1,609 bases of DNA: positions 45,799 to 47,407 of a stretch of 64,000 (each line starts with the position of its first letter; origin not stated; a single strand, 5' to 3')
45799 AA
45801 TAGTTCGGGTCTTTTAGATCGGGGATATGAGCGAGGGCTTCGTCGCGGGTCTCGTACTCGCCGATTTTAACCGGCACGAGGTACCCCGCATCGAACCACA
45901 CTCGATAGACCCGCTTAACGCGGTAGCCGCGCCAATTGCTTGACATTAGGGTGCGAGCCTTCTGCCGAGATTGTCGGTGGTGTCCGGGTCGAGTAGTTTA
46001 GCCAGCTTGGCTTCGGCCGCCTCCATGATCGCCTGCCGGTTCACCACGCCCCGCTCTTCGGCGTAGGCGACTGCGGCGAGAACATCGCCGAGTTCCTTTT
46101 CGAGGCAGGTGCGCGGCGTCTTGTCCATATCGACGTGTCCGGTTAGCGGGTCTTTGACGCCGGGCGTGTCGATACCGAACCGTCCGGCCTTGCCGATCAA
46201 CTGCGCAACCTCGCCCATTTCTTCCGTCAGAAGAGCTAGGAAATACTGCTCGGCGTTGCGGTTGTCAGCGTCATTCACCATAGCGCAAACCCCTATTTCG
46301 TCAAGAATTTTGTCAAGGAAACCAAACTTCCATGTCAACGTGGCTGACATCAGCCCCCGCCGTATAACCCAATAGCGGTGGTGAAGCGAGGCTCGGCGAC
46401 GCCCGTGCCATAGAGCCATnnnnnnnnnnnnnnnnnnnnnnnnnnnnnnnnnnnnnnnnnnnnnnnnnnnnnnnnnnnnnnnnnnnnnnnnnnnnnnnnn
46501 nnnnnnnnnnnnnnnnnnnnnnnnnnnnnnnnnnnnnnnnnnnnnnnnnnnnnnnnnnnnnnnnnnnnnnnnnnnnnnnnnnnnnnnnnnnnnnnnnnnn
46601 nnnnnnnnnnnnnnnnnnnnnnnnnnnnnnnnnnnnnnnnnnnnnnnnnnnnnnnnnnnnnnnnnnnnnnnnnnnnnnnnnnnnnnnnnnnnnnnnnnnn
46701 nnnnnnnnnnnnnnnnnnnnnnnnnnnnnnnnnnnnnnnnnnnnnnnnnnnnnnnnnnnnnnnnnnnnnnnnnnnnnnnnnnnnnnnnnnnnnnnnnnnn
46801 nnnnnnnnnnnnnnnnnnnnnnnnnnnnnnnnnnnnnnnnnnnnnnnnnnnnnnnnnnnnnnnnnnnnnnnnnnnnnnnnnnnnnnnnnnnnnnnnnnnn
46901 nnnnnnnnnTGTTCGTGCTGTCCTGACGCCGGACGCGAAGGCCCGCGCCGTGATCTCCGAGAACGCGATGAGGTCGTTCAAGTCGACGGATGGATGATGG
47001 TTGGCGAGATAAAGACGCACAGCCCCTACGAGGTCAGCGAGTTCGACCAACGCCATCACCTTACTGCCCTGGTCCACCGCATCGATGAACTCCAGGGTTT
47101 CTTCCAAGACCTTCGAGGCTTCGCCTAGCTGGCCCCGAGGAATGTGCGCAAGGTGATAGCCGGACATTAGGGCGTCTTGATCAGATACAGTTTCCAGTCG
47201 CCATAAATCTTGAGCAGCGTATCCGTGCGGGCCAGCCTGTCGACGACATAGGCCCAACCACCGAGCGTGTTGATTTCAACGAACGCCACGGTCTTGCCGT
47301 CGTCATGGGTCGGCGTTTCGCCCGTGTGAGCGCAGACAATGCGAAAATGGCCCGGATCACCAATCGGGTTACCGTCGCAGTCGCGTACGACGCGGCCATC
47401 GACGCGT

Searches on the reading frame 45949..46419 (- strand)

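Call 7: search_protein_families(library=pfam, proteins=[window:45949-46419:-], max_evalue=1)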
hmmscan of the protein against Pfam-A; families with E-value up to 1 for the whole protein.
window:45949-46419:- (157 aa): 1 family
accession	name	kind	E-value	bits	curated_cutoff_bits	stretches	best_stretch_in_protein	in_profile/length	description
PF03819.22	MazG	-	3.6e-05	24.4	22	1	59-120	5-43/74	MazG nucleotide pyrophosphohydrolase domain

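Call 8: search_protein_families(library=phrogs, proteins=[window:45949-46419:-], max_evalue=1)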
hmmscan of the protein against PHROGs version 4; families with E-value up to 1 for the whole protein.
window:45949-46419:- (157 aa): 2 families
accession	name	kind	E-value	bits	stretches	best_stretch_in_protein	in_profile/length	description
phrog_4856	-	other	1.5e-13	51.9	1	53-142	83-163/195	nucleoside triphosphate pyrophosphohydrolase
phrog_12840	-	unknown function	0.19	12.7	1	100-132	56-89/204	-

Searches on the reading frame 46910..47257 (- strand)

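Call 64: search_protein_families(library=pfam, proteins=[window:46910-47257:-], max_evalue=0.01)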
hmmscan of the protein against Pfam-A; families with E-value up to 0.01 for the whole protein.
window:46910-47257:- (116 aa): 1 family
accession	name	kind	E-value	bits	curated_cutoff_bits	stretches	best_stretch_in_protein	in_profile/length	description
PF01503.22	PRA-PH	-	0.0047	17.7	21.3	1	47-96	31-78/86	Phosphoribosyl-ATP pyrophosphohydrolase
